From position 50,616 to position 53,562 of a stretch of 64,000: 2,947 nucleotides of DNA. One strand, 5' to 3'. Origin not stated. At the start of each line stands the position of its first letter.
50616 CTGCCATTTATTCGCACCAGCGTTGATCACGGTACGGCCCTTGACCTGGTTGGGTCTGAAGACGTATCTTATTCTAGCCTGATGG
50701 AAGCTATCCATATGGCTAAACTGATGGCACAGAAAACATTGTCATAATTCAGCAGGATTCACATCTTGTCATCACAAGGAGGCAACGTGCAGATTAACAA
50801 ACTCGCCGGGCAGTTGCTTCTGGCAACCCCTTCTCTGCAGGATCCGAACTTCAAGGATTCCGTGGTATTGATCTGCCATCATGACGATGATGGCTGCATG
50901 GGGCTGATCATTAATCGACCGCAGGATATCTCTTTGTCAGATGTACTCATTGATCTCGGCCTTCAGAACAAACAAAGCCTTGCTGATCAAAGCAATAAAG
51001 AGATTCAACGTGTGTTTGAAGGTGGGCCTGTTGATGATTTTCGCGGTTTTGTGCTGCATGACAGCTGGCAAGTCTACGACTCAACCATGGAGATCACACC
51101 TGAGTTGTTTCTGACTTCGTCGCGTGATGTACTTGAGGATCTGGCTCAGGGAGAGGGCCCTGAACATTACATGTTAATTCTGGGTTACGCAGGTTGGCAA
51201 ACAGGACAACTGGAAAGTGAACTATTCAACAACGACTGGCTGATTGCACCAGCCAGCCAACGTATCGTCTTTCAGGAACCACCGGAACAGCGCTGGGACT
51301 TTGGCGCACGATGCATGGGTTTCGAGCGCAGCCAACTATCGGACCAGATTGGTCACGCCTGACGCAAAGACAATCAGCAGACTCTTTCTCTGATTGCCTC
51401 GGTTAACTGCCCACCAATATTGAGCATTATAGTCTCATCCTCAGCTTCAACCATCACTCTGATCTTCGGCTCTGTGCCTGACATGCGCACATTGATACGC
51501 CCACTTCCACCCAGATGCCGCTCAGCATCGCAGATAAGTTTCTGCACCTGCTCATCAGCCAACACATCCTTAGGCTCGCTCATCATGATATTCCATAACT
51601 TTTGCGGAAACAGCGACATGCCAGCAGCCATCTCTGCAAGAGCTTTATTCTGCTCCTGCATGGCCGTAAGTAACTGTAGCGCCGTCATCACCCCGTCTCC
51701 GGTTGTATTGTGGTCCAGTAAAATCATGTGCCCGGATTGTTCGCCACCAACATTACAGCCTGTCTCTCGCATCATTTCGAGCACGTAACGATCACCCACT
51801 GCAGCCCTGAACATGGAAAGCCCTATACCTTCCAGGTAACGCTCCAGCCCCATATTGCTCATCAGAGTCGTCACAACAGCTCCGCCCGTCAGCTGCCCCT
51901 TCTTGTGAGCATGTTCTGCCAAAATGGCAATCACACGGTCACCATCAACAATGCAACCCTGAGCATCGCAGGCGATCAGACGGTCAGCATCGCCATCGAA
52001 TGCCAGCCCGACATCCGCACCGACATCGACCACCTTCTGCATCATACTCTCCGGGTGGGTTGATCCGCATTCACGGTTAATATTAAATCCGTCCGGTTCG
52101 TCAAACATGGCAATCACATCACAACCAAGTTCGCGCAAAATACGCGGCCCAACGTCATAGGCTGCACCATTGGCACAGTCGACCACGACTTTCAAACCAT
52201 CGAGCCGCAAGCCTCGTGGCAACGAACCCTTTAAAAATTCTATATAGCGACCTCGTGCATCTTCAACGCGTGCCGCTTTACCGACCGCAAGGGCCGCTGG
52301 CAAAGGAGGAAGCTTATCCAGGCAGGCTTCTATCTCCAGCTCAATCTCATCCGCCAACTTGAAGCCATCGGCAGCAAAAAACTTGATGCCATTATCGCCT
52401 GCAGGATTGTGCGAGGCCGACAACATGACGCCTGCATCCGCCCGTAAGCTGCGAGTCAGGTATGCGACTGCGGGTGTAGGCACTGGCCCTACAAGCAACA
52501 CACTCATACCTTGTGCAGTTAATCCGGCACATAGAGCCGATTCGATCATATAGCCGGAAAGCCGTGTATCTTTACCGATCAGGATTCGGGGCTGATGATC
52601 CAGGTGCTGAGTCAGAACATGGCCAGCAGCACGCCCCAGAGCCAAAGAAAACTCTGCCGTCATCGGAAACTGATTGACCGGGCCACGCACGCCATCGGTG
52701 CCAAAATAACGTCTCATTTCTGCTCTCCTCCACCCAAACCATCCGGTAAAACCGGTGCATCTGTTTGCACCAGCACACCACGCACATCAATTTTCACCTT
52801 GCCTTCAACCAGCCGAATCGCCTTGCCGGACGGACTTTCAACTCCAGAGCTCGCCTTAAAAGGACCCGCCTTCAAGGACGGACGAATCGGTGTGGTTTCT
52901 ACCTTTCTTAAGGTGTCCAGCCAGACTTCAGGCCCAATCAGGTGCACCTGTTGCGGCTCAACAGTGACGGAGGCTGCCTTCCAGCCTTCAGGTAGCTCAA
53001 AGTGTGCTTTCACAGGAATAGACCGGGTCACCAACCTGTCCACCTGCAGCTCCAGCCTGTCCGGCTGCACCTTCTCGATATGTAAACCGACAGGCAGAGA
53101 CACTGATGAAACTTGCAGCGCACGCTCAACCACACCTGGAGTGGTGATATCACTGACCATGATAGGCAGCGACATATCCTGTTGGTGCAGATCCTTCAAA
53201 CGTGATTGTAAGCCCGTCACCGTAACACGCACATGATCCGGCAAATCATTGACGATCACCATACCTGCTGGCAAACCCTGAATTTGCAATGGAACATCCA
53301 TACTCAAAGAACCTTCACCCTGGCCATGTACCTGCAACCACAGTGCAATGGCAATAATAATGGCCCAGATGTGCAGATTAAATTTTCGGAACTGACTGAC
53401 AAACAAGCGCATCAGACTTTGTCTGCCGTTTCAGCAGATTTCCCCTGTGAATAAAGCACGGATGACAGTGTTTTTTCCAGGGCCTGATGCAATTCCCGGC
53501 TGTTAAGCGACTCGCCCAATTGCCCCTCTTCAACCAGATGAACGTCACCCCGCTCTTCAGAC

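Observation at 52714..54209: Firmicute-style cdaA-cdaR-glmM module inserted into the proteobacterial ftsH-folP-glmM cluster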

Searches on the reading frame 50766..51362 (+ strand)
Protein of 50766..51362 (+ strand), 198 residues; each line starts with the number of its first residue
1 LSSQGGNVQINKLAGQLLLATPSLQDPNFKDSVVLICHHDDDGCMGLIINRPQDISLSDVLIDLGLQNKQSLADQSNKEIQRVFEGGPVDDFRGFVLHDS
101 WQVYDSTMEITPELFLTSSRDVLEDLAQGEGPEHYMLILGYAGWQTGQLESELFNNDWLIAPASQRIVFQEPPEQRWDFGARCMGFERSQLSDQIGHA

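Call 56: search_protein_families(library=pfam, proteins=[window:50766-51362:+], max_evalue=10)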
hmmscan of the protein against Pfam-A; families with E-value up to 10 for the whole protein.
window:50766-51362:+ (198 aa): 1 family
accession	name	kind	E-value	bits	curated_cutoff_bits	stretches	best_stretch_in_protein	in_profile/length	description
PF02622.21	DUF179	-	7.6e-50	169.4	27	1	22-185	1-157/157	AlgH-like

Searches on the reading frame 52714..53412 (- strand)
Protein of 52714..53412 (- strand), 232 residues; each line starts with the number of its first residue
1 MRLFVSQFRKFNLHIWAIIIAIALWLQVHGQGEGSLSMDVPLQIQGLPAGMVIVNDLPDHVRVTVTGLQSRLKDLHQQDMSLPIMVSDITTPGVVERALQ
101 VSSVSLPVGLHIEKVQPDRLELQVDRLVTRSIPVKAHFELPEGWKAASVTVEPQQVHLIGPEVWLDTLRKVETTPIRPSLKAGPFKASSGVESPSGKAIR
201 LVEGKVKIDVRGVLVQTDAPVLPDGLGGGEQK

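Call 3: search_protein_families(library=pfam, proteins=[window:52714-53412:-])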
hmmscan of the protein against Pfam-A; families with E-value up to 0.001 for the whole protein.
window:52714-53412:- (232 aa): 1 family
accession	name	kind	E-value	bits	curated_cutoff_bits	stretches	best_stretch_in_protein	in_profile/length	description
PF07949.17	YbbR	-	1.1e-12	48.5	22.3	1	40-123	1-80/81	YbbR-like protein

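Call 4: search_protein_families(library=ncbifam, proteins=[window:52714-53412:-])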
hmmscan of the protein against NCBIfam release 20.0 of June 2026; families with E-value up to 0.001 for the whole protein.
window:52714-53412:- (232 aa): 0 families

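Call 45: search_solved_structures(query=window:52714-53412:-, max_evalue=1, show_alignments=1)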
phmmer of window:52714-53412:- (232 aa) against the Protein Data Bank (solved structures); distinct sequences matched with E-value up to 1: 5.
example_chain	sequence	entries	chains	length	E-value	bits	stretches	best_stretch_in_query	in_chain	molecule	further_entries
3cmu_A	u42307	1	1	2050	0.096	15.5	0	32-59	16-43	Protein recA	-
3ty2_A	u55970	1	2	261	0.1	15.4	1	33-107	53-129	5'-nucleotidase surE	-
3cmt_A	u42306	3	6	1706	0.11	15.4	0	32-59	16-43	Protein recA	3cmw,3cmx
3cmv_A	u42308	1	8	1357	0.15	14.9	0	32-59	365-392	Protein recA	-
2l3u_A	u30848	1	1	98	0.32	13.8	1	38-115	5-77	YbbR family protein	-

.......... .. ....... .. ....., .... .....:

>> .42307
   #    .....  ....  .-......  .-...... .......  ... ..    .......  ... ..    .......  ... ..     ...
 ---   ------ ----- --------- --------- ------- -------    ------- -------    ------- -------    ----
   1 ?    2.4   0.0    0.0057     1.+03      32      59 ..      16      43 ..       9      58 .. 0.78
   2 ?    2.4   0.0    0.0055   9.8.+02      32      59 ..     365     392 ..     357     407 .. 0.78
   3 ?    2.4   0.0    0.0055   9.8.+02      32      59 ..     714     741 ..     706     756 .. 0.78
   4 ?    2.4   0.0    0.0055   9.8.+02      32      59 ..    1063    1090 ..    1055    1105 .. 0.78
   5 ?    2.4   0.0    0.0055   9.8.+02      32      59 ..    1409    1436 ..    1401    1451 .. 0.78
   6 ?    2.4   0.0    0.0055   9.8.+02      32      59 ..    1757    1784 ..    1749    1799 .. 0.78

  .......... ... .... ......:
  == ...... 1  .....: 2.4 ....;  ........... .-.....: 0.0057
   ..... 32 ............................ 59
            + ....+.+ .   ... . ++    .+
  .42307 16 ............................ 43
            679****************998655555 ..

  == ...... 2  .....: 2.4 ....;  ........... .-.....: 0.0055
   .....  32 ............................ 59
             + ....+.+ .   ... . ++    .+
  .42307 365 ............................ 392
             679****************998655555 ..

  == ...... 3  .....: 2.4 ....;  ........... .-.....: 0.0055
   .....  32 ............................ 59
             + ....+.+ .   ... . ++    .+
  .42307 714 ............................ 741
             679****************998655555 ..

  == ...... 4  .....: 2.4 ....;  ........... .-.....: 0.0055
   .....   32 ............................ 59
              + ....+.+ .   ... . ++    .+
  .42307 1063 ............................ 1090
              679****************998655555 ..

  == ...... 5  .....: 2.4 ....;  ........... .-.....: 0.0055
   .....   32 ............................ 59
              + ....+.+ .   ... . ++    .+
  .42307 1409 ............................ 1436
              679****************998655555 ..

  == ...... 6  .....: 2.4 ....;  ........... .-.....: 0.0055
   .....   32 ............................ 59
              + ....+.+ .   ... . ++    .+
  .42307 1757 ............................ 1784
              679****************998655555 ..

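Call 72: predict_structure(protein=window:52714-53412:-)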
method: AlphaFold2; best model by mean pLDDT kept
length: 232 residues; sequences in the alignment: 1
mean_pLDDT: 38.4   pTM: 0.20
mean pLDDT of the five models: 38.4, 35.1, 33.6, 31.4, 30.2
residues with pLDDT >= 90: 12; 70-90: 16; 50-70: 4; < 50: 200
segments of 3 or more residues with pLDDT < 50: 33-232
pLDDT, mean of each block of 10 residues (from residue 1): 79 93 83 39 30 33 31 34 32 30 32 32 29 31 30 25 26 27 29 36 34 32 37 36
secondary structure, 60 per line:
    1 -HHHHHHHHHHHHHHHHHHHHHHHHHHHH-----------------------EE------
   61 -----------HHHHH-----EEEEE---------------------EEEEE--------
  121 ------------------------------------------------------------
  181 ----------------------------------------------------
elements in order: H2-29 H72-76 E82-86 E108-112

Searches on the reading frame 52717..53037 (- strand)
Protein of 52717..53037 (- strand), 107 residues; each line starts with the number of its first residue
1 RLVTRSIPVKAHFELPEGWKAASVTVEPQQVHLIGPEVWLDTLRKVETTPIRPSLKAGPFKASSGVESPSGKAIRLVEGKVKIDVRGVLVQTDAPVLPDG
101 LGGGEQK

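Call 56: search_protein_families(library=pfam, proteins=[window:52717-53037:-], max_evalue=10)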
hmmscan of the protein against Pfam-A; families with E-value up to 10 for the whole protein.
seq(107 aa): 2 families
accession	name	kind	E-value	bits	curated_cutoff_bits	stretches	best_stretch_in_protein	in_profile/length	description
PF07949.17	YbbR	-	0.0007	20.3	22.3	1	14-51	11-48/81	YbbR-like protein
PF15279.11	SOBP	-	0.11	13.4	35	1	27-70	65-111/325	Sine oculis-binding protein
